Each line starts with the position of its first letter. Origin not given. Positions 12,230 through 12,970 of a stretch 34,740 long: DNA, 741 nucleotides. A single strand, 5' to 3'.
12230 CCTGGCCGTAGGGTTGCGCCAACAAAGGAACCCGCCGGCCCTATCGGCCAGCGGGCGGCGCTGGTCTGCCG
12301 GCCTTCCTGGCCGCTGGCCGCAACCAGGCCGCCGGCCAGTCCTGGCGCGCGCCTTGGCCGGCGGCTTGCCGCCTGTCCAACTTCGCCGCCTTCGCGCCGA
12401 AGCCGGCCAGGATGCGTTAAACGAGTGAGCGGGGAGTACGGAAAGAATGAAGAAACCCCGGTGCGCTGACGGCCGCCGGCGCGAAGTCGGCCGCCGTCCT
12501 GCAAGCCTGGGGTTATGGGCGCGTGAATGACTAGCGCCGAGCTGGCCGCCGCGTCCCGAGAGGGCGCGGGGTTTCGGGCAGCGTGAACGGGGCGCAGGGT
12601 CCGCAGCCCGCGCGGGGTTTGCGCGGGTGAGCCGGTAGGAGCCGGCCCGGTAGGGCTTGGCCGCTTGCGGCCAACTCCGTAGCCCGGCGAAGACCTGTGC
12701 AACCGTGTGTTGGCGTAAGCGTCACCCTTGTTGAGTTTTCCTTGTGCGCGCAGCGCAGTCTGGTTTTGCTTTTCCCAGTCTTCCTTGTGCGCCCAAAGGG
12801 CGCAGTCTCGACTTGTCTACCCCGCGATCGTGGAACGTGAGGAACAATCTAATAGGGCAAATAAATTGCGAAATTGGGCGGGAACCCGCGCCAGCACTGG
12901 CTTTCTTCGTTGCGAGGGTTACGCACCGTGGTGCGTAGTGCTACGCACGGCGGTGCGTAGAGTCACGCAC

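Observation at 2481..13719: P2-type virion genome with a plasmid-style backbone instead of integrase / Cox / gpA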

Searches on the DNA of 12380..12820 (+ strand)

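Call 34: search_dna_similar(query=window:12538-12705:+, collection=plasmids, mode=distant, max_rows=40, max_evalue=0.001)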
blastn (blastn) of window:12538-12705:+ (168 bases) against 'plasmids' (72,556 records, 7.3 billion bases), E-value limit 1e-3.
Records with a match: 7; places in all: 13; records where one place covers at least 80% of the query: 1.
Best place of each record, by identity: 95-99% 1; 80-90% 5; 60-80% 1.
By first word of the organism name: Paracidovorax 2; Herbaspirillum 1; Massilia 1; Burkholderia 1; Eleftheria 1; Acidovorax 1.
By predicted mobility (MOB-suite, as given by PLSDB): non-mobilizable 7.
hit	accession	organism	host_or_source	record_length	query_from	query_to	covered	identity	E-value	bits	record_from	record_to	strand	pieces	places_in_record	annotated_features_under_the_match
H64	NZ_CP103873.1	Herbaspirillum huttiense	tea plant,single cell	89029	3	160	94%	80.4%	3e-28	131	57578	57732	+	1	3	none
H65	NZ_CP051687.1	Massilia forsythiae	cell culture,Flower of Forsythia koreana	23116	86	154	41%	95.7%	4e-21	108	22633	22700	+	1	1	none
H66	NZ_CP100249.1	Burkholderia glumae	cell culture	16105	87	155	41%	80.5%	5e-7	62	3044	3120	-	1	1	none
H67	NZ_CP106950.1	Eleftheria terrae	soil sample,soil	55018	84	152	41%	76.9%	5e-7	61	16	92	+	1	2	none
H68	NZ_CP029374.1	Paracidovorax citrulli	Melon,rotted fruit from symptomatic ...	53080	96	151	33%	85.5%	4e-8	64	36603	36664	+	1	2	none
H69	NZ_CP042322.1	Paracidovorax citrulli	whole organism,watermelon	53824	96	151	33%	85.5%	4e-8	64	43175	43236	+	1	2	none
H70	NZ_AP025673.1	Acidovorax sp. SUPP3334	Hydrocotyle maritima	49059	96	151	33%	85.5%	4e-8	64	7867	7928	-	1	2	none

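Call 35: search_dna_similar(query=window:12538-12705:+, collection=phages, mode=distant, max_rows=30, max_evalue=0.001)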
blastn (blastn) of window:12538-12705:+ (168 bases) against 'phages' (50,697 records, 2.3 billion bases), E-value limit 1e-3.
No match.

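Call 36: get_annotated_region(hit=H66, flank=4000)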
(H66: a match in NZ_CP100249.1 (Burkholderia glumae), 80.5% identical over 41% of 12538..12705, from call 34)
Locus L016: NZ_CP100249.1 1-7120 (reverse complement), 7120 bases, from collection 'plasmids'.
description: Burkholderia glumae strain BGR28S plasmid p28s4p, complete sequence
organism: Burkholderia glumae (NCBI taxid 337)
taxonomy: Bacteria; Pseudomonadota; Betaproteobacteria; Burkholderiales; Burkholderiaceae; Burkholderia; Burkholderia glumae
host: -; source: cell culture; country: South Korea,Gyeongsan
typing (MOB-suite, as given by PLSDB): non-mobilizable; mating-pair formation MPF_F
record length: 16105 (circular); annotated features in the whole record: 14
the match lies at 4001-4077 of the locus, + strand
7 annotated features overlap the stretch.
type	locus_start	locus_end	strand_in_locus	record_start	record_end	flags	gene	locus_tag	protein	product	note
CDS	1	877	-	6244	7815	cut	-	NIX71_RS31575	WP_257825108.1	conjugal transfer protein TraH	-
CDS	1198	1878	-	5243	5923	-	-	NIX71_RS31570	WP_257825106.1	hypothetical protein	-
CDS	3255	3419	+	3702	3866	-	-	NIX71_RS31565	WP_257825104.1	hypothetical protein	-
CDS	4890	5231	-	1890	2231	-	-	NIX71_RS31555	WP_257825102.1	hypothetical protein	-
CDS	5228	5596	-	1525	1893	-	-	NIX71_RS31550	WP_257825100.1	DUF2778 domain-containing protein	-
CDS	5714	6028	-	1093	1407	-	trfA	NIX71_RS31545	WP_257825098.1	plasmid replication initiator TrfA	-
CDS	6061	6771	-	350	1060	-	trfA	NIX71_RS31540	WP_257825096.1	plasmid replication initiator TrfA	-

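Call 37: get_annotated_region(hit=H67, flank=5000)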
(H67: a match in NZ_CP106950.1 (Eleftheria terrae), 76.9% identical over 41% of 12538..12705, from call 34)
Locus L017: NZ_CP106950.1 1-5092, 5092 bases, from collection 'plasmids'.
description: Eleftheria terrae strain P9846-PB plasmid unnamed3, complete sequence
organism: Eleftheria terrae (NCBI taxid 1597781)
taxonomy: Bacteria; Pseudomonadota; Betaproteobacteria; Burkholderiales; ; Eleftheria; Eleftheria terrae
host: -; source: soil sample,soil; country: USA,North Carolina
typing (MOB-suite, as given by PLSDB): non-mobilizable
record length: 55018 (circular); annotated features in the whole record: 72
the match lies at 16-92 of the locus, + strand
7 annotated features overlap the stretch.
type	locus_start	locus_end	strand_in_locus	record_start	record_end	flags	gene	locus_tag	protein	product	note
CDS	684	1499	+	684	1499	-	-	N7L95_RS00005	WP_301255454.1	N-6 DNA methylase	GO:0006306 - DNA methylation [Evidence IEA]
CDS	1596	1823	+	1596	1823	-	-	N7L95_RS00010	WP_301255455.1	hypothetical protein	-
CDS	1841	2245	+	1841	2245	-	-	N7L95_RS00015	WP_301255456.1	DUF4124 domain-containing protein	-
CDS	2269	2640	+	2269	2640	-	-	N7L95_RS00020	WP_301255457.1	hypothetical protein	-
CDS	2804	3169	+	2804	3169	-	-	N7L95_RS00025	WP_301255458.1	hypothetical protein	-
CDS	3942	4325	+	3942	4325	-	-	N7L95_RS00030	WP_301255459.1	hypothetical protein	-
CDS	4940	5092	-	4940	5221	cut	-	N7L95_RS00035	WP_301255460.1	hypothetical protein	-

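Call 38: get_annotated_region(hit=H68, flank=6000)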
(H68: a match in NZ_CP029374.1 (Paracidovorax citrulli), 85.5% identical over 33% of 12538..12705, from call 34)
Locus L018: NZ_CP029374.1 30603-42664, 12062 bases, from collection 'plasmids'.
description: Paracidovorax citrulli strain M6 plasmid pACM6, complete sequence
organism: Paracidovorax citrulli (NCBI taxid 80869)
taxonomy: Bacteria; Pseudomonadota; Betaproteobacteria; Burkholderiales; Comamonadaceae; Paracidovorax; Paracidovorax citrulli
host: -; source: Melon,rotted fruit from symptomatic plant; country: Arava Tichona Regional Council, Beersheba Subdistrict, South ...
typing (MOB-suite, as given by PLSDB): non-mobilizable
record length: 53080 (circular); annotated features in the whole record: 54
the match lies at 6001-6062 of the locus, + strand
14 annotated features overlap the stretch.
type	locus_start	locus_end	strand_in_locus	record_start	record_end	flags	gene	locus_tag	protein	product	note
CDS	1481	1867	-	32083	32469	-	-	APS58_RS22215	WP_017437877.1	hypothetical protein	-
CDS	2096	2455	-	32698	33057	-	-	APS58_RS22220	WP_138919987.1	hypothetical protein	-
CDS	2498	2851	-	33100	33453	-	-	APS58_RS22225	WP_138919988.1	hypothetical protein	-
CDS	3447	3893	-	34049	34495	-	-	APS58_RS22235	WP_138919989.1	hypothetical protein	-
CDS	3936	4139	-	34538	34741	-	-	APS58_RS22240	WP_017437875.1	hypothetical protein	-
CDS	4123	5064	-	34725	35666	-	-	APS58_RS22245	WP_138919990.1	hypothetical protein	-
CDS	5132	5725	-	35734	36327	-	-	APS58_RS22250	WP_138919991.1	hypothetical protein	-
CDS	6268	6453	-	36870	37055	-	-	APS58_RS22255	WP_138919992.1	hypothetical protein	-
CDS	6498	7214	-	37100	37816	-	-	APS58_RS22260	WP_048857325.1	TraX family protein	-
CDS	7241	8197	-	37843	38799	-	-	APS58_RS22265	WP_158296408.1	DNA-binding protein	-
CDS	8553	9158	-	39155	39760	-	-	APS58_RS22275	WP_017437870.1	hypothetical protein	-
CDS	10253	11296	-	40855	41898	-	-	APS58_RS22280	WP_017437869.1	replication protein RepA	-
CDS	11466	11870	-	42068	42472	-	-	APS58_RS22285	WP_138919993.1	sigma-70 family RNA polymerase sigma factor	-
CDS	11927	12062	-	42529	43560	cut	-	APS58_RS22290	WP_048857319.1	ParB/RepB/Spo0J family partition protein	GO:0007059 - chromosome segregation [Evidence IEA]; GO:0000910 - cytokinesis [Evidence IEA]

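Call 70: build_rna_model(alignment_id=A2)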
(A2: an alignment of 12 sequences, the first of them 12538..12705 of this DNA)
Model R1 built from alignment A2 (12 sequences, 183 columns); structure: RNAalifold consensus.
model positions 169; base pairs 48; branch points 3; effective number of sequences 1.13; information 0.59 bits per position. Calibrated on 0.2 Mb of random sequence (short: E-values are rough).
structure used (alignment columns):
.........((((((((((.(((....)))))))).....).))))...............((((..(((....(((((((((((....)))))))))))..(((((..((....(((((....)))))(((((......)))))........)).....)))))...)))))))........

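Call 71: search_with_rna_model(model_id=R1, sources=[window, L001, L002, L003, L004, L005, L006, L007, L008, L009, L010, L011, L012, L013, L014, L015, L016, L017, L018, L020, L042, L043], max_evalue=1)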
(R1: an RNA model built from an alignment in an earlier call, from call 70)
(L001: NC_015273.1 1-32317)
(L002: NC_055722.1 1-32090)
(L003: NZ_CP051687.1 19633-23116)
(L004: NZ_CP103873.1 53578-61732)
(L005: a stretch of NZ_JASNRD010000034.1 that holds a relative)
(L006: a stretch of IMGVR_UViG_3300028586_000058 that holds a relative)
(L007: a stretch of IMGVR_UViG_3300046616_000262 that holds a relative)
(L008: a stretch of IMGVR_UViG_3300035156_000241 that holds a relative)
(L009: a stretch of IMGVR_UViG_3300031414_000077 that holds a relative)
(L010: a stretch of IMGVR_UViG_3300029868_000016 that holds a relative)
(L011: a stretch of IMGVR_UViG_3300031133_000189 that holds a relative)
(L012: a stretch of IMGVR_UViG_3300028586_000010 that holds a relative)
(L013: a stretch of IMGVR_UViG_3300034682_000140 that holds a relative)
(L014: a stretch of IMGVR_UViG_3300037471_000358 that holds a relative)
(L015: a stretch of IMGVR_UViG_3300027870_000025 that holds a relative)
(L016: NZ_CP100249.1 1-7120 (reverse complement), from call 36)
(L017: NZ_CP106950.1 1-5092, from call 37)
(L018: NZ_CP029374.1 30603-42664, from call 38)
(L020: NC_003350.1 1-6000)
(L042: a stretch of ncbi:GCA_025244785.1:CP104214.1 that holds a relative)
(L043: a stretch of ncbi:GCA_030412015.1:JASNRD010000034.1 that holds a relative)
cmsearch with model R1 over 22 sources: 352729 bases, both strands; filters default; matches with E-value up to 1: 19.
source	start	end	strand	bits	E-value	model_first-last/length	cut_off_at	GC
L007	9316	9484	+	170.3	8.1e-33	1-169/169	no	0.73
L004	2693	2857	+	158.5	2.1e-30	1-169/169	no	0.75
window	12538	12703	+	158.5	2.1e-30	1-169/169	no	0.75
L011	1076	1244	+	156.3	5.8e-30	1-169/169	no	0.78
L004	7896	8057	+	152.4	3.8e-29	1-169/169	no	0.72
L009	5761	5934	+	152.1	4.3e-29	1-169/169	no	0.75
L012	3643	3815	+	148.6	2.3e-28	1-169/169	no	0.75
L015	490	662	+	147.9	3.1e-28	1-169/169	no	0.75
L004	3999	4161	+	145.3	1.1e-27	1-169/169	no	0.75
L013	9382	9555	+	139.7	1.5e-26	1-169/169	no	0.77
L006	9408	9565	+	138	3.4e-26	1-169/169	no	0.74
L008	5248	5410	+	128.8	2.5e-24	1-169/169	no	0.74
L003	2986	3068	+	76.3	1.4e-13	70-157/169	no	0.76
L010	958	1104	+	61.1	1.8e-10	1-169/169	no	0.67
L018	5919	6078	+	60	3e-10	1-169/169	no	0.69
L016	3936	4084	+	59.1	4.8e-10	1-169/169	no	0.68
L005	2853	3022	+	52.1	1.2e-08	1-169/169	no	0.77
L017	1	106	+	39.2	5.6e-06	70-169/169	5'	0.8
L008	798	1013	-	15.4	0.42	1-169/169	no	0.62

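Call 73: search_with_rna_model(model_id=R1, sources=[window, L003, L004, L005, L006, L007, L008, L009, L010, L011, L012, L013, L015, L016, L017, L018], max_evalue=0.00001, make_alignment=true)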
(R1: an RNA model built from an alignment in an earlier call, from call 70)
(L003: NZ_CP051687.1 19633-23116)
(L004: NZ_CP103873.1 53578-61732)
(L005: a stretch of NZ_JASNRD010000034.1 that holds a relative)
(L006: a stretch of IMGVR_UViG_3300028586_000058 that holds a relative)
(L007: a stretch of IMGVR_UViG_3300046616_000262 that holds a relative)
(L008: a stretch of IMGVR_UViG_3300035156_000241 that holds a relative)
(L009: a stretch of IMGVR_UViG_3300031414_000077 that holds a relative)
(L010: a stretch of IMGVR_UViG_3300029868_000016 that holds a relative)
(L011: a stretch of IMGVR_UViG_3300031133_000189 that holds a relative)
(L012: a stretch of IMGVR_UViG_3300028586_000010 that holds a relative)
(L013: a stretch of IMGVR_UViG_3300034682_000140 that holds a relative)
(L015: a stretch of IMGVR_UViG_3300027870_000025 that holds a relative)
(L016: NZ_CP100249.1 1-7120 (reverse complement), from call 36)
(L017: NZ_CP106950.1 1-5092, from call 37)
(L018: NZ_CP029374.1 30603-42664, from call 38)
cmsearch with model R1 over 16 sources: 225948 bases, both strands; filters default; matches with E-value up to 0.00001: 18.
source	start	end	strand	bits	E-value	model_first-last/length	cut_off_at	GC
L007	9316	9484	+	170.3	5.2e-33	1-169/169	no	0.73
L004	2693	2857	+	158.5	1.3e-30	1-169/169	no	0.75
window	12538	12703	+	158.5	1.4e-30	1-169/169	no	0.75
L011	1076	1244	+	156.3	3.7e-30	1-169/169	no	0.78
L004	7896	8057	+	152.4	2.5e-29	1-169/169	no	0.72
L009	5761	5934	+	152.1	2.8e-29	1-169/169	no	0.75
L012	3643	3815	+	148.6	1.4e-28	1-169/169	no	0.75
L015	490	662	+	147.9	2e-28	1-169/169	no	0.75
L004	3999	4161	+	145.3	6.9e-28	1-169/169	no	0.75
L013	9382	9555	+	139.7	9.7e-27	1-169/169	no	0.77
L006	9408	9565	+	138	2.2e-26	1-169/169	no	0.74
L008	5248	5410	+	128.8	1.6e-24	1-169/169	no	0.74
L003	2986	3068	+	76.3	9e-14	70-157/169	no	0.76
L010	958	1104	+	61.1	1.2e-10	1-169/169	no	0.67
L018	5919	6078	+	60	1.9e-10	1-169/169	no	0.69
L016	3936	4084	+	59.1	3e-10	1-169/169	no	0.68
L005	2853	3022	+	52.1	8e-09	1-169/169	no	0.77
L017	1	106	+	39.2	3.6e-06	70-169/169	5'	0.8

Alignment A6: 18 matches aligned to the model, 205 columns, each read 5' to 3' on its own strand. Consensus structure (alignment columns), stored with it:
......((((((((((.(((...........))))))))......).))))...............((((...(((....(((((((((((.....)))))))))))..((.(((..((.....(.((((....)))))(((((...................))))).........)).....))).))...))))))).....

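Call 87: search_with_rna_model(model_id=R1, sources=[L055, L056, L057, L058, L059, L060, L061, L062, L063, L064, L065, L066, L067, L068, L069, L070, L071, L072, L073, L074, L075, L076, L077, L078, L079, L080, L081, L082, L083, L084, L085, L086, L087, L088, L089, L090, L091, L092, L093, L094, L095, L096, L097, L098, L099, L100, L101, L102, L103, L104, L105, L106, L107, L108, L109, L110, L111, L112, L113, L114, L115, L116, L117, L118, L119, L120, L121, L122, L123, L124, L125, L126, L127, L128, L129, L130, L131, L132, L133, L134], max_evalue=0.001, make_alignment=true)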
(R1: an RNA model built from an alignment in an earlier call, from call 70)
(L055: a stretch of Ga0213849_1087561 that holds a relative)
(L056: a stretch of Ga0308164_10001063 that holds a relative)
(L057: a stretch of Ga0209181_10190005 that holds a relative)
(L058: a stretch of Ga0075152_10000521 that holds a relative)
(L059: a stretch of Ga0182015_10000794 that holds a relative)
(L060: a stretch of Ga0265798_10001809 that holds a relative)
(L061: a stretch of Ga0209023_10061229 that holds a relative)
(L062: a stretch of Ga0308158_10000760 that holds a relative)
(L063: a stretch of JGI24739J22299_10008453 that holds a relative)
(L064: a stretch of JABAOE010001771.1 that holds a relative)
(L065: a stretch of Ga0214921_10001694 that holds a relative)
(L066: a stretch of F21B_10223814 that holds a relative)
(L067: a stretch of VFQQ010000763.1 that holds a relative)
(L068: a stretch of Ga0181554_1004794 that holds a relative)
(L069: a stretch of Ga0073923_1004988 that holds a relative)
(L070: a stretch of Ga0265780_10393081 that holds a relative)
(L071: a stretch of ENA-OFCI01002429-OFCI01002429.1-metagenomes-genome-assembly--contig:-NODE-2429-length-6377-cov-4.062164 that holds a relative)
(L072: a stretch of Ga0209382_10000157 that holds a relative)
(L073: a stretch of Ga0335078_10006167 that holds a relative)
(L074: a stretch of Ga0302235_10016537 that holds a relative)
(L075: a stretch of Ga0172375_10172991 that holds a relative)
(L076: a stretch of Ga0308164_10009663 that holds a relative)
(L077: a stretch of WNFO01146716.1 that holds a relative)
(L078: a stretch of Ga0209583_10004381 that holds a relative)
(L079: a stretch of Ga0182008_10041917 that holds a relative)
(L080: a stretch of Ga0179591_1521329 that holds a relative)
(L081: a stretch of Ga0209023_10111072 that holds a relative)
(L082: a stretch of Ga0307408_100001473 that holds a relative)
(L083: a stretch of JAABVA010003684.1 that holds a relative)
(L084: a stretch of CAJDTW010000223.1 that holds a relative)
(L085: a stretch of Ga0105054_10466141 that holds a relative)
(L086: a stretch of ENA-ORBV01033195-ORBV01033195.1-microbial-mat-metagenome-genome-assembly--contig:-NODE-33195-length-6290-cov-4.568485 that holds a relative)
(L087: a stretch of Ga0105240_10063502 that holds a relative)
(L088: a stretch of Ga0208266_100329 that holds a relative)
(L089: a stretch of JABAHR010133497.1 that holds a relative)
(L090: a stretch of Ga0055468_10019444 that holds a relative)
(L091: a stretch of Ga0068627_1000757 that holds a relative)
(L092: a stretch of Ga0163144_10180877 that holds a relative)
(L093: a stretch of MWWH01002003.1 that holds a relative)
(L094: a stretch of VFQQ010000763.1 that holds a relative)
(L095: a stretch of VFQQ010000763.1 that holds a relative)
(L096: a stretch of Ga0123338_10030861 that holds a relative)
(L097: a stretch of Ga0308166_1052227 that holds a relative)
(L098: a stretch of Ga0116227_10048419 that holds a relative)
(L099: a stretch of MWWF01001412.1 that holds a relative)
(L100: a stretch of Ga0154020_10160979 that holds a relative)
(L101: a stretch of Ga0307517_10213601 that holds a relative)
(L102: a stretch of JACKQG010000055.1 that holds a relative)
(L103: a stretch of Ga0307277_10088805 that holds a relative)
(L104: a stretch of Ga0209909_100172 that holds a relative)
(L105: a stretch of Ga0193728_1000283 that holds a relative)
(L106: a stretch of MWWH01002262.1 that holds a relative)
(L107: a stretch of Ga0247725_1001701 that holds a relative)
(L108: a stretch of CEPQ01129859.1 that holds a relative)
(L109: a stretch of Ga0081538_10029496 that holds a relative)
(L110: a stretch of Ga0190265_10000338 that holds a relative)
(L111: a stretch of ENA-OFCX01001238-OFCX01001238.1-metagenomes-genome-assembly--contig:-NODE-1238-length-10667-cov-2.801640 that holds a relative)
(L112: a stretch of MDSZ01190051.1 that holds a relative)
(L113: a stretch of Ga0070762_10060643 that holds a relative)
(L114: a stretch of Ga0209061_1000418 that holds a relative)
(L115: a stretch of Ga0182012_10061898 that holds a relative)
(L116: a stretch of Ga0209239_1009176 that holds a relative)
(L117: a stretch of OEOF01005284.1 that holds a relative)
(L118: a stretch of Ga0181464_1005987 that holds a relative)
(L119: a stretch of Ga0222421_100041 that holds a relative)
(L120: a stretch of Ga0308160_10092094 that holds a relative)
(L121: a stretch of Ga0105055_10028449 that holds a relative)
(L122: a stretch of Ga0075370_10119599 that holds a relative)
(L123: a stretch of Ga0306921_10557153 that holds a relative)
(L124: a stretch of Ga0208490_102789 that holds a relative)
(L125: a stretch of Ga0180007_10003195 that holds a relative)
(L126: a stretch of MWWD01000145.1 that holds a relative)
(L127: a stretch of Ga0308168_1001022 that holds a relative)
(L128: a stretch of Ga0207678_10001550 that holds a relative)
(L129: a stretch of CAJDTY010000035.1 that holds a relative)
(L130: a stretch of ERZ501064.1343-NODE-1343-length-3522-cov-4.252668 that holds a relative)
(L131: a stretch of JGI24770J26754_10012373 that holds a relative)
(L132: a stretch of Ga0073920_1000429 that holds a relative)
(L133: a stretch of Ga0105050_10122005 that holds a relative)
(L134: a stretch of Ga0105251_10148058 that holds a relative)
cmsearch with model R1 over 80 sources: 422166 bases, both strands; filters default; matches with E-value up to 0.001: 56.
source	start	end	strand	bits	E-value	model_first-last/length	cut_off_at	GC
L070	330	498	-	172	4.4e-33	1-169/169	no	0.75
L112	1912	2076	+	159.7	1.4e-30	1-169/169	no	0.74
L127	1205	1378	+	152.1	5.2e-29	1-169/169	no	0.75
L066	2270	2431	-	149.7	1.6e-28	1-169/169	no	0.71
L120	1364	1525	-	149.7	1.6e-28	1-169/169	no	0.71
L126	2879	3040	+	149.1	2.1e-28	1-169/169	no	0.71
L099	3310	3471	+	147.3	4.9e-28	1-169/169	no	0.73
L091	464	625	+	147.1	5.5e-28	1-169/169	no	0.75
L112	3218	3380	+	146.5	7.2e-28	1-169/169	no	0.74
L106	161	322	-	145.7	1e-27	1-169/169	no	0.72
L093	1147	1308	+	145.1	1.4e-27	1-169/169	no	0.73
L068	1383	1546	-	144.6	1.7e-27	1-169/169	no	0.73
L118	2652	2813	-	144.3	2e-27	1-169/169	no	0.75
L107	444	609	+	138.7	2.9e-26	1-169/169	no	0.75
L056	704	869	+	138.6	3e-26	1-169/169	no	0.76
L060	8693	8850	+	138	4e-26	1-169/169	no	0.74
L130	1735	1892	-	133.1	4.1e-25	1-169/169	no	0.74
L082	1884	2041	-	120.3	1.7e-22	1-169/169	no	0.81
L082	3645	3804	+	113.5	4.1e-21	1-169/169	no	0.81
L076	5615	5741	-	83.9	4.7e-15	1-169/169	no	0.65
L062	2390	2516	+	80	3e-14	1-169/169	no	0.63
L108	1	90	+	75.4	2.6e-13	73-169/169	5'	0.76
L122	984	1145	-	68.2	7.8e-12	1-169/169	no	0.66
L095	2914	3082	+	64.8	3.9e-11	1-169/169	no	0.66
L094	4125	4280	-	63.2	8e-11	1-169/169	no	0.67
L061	1947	2100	+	63.1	8.4e-11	1-169/169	no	0.69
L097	684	816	-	62.6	1.1e-10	58-163/169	no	0.72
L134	749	880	-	61.6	1.7e-10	1-169/169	no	0.64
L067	4144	4291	-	60.5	2.9e-10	1-169/169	no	0.71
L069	937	1064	-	60.5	2.9e-10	45-164/169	no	0.67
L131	2235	2337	-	60.4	3e-10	64-159/169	no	0.76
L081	166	268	+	59.1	5.6e-10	64-159/169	no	0.75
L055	1065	1234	-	56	2.4e-09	1-169/169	no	0.68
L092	1780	1945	-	55.4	3.2e-09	1-169/169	no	0.69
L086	5610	5775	+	55.4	3.2e-09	1-169/169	no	0.69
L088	7812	7965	+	55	3.8e-09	1-169/169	no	0.7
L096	2664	2817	+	54.8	4.3e-09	1-169/169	no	0.69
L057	3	118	-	53.9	6.6e-09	57-164/169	no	0.68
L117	469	622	-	53.4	8.2e-09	1-169/169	no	0.71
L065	428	543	+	52.7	1.2e-08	57-164/169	no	0.71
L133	972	1087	-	52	1.6e-08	57-164/169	no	0.72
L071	5872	6025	+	52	1.6e-08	1-169/169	no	0.68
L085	328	508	-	51.8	1.8e-08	1-169/169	no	0.65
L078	305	462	-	51.7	1.8e-08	1-169/169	no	0.71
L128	5666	5764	-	51.2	2.3e-08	58-163/169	no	0.75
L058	8017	8174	+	50.9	2.6e-08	1-169/169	no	0.7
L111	6539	6716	+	50.4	3.3e-08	1-169/169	no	0.67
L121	5681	5841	+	49.8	4.5e-08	1-169/169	no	0.66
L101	684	837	-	48.7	7.5e-08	1-169/169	no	0.71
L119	1547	1692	-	48.4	8.7e-08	1-169/169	no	0.55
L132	1625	1741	+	48.2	9.7e-08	57-164/169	no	0.71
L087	2783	2964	+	47.9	1.1e-07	1-169/169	no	0.7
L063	498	596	+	47.4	1.4e-07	58-163/169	no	0.76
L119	197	277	+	46.7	1.9e-07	70-154/169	no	0.64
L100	319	513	-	44.1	6.7e-07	1-169/169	no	0.63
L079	526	607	-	40.1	4.3e-06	70-157/169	no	0.68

Alignment A7: 56 matches aligned to the model, 302 columns, each read 5' to 3' on its own strand. Consensus structure (alignment columns), stored with it:
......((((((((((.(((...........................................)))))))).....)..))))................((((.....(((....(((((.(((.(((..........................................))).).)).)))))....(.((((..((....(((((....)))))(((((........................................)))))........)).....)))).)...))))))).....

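Call 102: search_rna_families(source=window, start=12380, end=12820, threshold=evalue, max_evalue=10)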
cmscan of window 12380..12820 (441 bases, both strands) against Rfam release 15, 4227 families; matches with E-value up to 10: 4.
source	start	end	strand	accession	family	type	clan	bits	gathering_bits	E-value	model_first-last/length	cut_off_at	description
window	12606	12646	+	RF03023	rpfG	Gene; sRNA;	-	17.8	75.9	0.18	31-74/85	no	rpfG RNA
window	12550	12598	+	RF03537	Flavi_TBFV_SL6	Cis-reg;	-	13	38.3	4.9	1-45/45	no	Tick-borne Flavivirus short stem-loop SL6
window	12394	12484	+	RF02225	sX6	Gene; sRNA;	-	12.3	40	0.53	1-342/342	no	Proteobacterial sRNA sX6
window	12651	12693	+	RF03163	c4-a1b1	Gene; antisense;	CL00128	10.6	46.7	6.7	1-53/53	no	a1, b1 targets of C4 antisense RNA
